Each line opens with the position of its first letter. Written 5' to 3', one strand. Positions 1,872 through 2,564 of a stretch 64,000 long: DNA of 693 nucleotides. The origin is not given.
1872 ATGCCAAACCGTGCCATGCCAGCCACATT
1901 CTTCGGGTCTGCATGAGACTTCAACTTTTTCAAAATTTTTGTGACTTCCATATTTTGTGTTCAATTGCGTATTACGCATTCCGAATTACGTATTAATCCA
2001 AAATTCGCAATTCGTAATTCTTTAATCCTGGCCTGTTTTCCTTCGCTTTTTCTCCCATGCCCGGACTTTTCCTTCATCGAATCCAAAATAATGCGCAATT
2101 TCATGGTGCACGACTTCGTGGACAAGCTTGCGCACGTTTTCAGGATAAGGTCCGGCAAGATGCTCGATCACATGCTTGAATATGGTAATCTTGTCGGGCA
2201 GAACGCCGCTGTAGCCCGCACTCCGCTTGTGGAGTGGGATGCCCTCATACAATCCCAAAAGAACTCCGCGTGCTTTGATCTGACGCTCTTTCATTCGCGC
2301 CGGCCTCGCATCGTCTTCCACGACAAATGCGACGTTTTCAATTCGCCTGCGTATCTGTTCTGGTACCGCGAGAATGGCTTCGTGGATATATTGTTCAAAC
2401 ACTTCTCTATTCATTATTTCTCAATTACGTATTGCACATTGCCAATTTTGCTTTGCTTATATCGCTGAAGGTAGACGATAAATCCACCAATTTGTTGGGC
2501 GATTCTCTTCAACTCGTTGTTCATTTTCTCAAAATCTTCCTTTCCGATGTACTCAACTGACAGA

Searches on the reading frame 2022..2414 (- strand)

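Call 10: search_protein_families(library=pfam, proteins=[window:2022-2414:-])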
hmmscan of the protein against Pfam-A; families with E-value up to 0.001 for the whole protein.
window:2022-2414:- (130 aa): 1 family
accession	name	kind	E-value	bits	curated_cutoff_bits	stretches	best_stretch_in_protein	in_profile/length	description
PF06262.17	Zincin_1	-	3.6e-23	81.8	22.4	1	25-119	1-94/97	Zincin-like metallopeptidase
